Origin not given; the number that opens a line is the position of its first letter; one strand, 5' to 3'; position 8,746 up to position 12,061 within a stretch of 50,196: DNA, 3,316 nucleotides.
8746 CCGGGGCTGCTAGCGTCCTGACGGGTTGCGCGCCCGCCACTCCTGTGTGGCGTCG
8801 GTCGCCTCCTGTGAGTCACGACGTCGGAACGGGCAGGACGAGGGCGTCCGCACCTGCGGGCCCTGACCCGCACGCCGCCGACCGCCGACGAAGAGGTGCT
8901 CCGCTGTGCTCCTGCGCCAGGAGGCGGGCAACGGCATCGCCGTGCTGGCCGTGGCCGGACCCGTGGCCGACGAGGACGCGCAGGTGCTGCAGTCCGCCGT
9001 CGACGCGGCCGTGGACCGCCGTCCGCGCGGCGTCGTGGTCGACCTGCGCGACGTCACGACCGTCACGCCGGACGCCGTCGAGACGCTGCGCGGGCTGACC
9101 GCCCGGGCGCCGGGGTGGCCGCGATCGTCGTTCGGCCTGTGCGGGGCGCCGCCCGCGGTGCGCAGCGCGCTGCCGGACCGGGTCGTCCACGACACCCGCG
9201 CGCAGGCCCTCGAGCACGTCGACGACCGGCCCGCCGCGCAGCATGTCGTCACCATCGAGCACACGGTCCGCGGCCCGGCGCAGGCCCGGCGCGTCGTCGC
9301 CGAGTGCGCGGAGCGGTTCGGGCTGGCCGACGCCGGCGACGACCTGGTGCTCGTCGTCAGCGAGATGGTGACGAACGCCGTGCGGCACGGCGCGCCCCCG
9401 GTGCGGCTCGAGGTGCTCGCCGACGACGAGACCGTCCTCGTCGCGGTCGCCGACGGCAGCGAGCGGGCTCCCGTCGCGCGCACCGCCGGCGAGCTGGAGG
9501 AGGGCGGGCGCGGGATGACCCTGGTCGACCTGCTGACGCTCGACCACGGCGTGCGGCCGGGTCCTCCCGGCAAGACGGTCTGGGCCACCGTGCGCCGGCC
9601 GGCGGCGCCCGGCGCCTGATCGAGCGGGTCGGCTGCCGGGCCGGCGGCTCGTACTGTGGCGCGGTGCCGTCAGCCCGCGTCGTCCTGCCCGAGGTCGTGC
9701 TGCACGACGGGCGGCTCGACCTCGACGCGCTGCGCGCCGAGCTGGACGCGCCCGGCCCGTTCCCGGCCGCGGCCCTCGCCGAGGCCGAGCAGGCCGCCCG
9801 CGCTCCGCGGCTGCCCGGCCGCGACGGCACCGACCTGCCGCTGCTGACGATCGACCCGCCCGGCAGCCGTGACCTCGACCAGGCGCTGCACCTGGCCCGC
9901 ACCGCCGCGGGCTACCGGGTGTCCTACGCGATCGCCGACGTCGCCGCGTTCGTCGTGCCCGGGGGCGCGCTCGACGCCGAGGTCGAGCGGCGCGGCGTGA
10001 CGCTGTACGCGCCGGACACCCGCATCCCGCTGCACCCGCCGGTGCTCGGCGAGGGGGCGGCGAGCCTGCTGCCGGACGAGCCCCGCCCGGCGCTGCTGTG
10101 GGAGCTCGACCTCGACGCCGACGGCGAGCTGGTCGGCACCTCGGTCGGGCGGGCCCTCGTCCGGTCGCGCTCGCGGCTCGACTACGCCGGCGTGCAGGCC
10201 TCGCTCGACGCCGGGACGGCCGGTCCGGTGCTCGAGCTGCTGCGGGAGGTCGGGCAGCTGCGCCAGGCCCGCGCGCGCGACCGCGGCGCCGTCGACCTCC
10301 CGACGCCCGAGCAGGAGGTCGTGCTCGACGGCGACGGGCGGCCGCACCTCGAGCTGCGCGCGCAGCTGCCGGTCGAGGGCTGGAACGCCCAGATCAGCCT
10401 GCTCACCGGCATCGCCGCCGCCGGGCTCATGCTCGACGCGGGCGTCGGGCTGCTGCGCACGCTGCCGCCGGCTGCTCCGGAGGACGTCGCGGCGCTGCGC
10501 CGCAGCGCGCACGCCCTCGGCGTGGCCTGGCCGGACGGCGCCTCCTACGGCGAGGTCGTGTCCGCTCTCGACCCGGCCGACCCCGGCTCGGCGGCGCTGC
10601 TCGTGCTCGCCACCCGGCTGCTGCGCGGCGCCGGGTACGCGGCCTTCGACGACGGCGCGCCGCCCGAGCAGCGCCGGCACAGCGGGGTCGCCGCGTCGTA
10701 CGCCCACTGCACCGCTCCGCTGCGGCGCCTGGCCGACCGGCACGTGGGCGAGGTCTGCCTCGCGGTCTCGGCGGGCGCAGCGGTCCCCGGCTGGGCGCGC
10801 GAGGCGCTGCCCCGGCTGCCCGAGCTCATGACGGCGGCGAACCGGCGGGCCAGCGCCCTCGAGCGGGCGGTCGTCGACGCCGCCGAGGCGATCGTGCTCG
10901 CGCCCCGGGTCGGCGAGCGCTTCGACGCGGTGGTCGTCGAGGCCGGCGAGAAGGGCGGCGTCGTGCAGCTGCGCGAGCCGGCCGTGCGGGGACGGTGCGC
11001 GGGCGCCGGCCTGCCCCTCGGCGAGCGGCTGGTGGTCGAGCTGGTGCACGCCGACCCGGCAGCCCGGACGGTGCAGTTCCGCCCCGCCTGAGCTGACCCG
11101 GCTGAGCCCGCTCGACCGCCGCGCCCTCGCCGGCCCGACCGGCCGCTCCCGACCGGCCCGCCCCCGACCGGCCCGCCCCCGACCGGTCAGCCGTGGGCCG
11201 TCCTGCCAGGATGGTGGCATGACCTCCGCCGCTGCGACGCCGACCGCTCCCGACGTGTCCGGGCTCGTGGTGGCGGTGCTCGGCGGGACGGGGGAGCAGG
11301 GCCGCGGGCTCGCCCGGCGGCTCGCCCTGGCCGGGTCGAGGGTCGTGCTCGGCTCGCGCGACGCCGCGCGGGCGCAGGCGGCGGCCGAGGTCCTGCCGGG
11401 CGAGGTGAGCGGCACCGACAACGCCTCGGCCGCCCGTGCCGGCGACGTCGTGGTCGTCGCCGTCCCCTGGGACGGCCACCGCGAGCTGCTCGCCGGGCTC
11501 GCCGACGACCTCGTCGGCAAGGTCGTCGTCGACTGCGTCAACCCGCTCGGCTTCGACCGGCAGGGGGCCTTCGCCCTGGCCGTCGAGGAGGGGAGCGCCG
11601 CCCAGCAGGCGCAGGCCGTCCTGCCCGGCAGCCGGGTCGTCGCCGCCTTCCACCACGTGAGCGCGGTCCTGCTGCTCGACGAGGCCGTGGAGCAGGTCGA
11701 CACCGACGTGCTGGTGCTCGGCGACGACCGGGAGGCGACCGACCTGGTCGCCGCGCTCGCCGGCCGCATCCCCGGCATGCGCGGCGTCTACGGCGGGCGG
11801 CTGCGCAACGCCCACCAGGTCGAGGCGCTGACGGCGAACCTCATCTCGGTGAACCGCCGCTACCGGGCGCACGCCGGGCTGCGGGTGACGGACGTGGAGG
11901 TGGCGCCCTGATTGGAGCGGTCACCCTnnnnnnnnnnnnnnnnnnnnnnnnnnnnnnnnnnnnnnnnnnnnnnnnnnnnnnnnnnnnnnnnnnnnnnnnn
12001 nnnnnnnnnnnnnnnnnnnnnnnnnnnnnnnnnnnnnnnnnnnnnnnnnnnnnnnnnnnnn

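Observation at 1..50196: The whole window is a 50.2-kb spacerless perfect palindrome (two 25,098-nt arms)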

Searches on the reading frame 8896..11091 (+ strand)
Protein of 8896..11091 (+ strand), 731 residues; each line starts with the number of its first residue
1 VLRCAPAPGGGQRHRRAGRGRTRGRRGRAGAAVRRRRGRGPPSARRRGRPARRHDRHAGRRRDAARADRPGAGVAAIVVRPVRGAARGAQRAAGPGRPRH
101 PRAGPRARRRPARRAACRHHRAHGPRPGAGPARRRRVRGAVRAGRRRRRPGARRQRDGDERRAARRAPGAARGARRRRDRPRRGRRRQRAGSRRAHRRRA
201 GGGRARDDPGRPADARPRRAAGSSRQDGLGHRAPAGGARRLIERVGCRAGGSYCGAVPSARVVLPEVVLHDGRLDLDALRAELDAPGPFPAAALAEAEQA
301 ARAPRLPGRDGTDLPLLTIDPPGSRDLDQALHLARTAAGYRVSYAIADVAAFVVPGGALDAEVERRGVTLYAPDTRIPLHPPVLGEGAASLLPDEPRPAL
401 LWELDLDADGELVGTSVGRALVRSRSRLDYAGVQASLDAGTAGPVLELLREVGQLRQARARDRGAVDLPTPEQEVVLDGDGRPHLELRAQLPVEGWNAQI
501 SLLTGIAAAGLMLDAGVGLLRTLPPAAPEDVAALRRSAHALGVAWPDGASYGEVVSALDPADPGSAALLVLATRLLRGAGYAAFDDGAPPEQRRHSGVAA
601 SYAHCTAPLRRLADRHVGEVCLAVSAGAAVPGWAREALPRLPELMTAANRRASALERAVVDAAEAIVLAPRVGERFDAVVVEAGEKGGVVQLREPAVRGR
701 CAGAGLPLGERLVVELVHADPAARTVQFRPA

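Call 22: search_protein_families(library=pfam, proteins=[window:8896-11091:+], max_evalue=0.00001)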
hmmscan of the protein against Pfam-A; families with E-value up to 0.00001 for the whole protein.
window:8896-11091:+ (731 aa): 2 families
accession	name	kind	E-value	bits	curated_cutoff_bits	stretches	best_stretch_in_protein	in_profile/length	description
PF00773.25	RNB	-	4.2e-44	151.6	29.3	1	310-616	3-315/326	RNB domain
PF18614.7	RNase_II_C_S1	-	6.4e-21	74.4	26.6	1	674-731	1-59/59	RNase II-type exonuclease C-terminal S1 domain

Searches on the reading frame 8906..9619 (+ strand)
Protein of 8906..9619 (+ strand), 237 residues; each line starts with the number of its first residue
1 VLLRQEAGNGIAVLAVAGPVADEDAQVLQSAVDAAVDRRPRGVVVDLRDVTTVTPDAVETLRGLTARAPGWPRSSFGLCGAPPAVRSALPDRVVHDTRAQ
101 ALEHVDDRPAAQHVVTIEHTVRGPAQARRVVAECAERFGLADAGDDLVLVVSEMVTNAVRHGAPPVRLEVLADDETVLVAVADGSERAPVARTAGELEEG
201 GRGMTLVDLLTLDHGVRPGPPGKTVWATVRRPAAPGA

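Call 21: search_protein_families(library=pfam, proteins=[window:8906-9619:+], max_evalue=0.00001)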
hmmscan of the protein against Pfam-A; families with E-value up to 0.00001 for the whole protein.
window:8906-9619:+ (237 aa): 1 family
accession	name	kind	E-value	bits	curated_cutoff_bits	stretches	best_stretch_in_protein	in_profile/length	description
PF13581.12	HATPase_c_2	-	7.1e-14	52.4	27.4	1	125-228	9-126/127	Histidine kinase-like ATPase domain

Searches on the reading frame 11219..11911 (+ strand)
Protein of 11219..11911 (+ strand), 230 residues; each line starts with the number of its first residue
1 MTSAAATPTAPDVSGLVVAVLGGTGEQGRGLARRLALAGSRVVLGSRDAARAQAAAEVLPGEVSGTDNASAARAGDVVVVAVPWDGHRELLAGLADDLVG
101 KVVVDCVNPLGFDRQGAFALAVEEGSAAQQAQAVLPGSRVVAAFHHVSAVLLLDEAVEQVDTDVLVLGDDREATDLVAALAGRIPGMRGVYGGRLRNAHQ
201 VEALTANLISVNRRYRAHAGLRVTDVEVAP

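Call 22: search_protein_families(library=pfam, proteins=[window:11219-11911:+], max_evalue=0.00001)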
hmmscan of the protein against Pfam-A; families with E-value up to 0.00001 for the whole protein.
window:11219-11911:+ (230 aa): 1 family
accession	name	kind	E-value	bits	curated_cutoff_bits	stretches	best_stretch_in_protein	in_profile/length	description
PF03807.23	F420_oxidored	-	4.1e-19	69.4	21.6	1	18-109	2-94/94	NADP oxidoreductase coenzyme F420-dependent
